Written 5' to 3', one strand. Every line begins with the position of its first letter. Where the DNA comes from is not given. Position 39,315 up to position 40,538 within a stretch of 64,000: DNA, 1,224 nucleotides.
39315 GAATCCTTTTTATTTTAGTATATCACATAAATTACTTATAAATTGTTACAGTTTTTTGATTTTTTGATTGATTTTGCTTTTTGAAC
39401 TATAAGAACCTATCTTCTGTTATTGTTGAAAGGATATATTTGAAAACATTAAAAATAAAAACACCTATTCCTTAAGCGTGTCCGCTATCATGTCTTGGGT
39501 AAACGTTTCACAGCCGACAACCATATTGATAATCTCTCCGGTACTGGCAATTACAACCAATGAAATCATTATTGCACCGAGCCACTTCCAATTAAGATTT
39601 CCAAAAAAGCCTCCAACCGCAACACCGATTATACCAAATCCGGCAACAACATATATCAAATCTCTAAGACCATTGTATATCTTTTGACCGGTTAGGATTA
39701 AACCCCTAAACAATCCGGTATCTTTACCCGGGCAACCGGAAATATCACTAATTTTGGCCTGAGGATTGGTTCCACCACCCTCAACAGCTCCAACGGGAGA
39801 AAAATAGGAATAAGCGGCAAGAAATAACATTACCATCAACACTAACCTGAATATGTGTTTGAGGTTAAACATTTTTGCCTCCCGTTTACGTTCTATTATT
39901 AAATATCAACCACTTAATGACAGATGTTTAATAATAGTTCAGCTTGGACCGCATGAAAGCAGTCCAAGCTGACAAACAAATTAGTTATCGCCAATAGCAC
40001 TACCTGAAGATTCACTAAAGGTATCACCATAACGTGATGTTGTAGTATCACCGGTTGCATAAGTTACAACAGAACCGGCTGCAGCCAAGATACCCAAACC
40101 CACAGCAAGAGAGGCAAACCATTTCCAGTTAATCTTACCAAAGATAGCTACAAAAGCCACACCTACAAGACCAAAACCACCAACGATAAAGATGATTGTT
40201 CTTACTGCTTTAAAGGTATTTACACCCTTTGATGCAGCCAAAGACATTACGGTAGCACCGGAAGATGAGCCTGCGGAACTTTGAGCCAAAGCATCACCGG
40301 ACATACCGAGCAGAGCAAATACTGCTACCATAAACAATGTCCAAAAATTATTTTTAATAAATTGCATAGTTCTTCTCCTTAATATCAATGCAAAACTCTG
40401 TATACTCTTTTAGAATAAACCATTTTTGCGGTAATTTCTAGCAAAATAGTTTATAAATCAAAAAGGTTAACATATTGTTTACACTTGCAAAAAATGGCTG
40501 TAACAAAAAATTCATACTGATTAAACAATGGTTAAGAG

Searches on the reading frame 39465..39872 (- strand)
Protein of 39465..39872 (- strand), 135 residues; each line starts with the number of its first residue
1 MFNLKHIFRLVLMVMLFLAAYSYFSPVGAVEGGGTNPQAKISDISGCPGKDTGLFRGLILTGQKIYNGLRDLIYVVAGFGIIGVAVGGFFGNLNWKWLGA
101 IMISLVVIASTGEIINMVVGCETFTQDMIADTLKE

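Call 4: search_protein_families(library=pfam, proteins=[window:39465-39872:-], max_evalue=1)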
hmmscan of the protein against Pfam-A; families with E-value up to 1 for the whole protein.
window:39465-39872:- (135 aa): 2 families
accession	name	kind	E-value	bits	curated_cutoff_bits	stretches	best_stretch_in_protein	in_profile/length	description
PF04956.18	TrbC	-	6.4e-05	23.5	27.9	1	63-118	42-98/98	TrbC/VIRB2 pilin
PF03591.19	AzlC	-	0.96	10.3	32.1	1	75-115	2-42/137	AzlC protein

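Call 6: search_protein_families(library=ncbifam, proteins=[window:39465-39872:-], max_evalue=0.01)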
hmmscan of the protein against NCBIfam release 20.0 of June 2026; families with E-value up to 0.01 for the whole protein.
window:39465-39872:- (135 aa): 0 families

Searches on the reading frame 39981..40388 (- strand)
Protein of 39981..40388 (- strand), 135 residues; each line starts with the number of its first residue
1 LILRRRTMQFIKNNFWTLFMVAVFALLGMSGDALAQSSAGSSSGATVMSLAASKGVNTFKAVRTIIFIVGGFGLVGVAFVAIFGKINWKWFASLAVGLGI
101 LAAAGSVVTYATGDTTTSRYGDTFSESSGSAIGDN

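Call 4: search_protein_families(library=pfam, proteins=[window:39981-40388:-], max_evalue=1)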
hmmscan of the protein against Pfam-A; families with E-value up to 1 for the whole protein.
window:39981-40388:- (135 aa): 4 families
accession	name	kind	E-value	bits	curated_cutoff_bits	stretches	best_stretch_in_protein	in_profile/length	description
PF04956.18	TrbC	-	3.6e-07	30.7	27.9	1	9-110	4-97/98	TrbC/VIRB2 pilin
PF04133.19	Vps55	-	0.012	15.9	24.6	1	11-111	21-113/120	Vacuolar protein sorting 55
PF01925.25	TauE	-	0.02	15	32.6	1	21-110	126-215/237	Sulfite exporter TauE/SafE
PF19529.4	DUF6057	-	0.13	11.6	29.8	1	6-113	90-210/569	Family of unknown function (DUF6057)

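Call 6: search_protein_families(library=ncbifam, proteins=[window:39981-40388:-], max_evalue=0.01)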
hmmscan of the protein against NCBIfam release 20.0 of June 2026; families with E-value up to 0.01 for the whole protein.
window:39981-40388:- (135 aa): 0 families
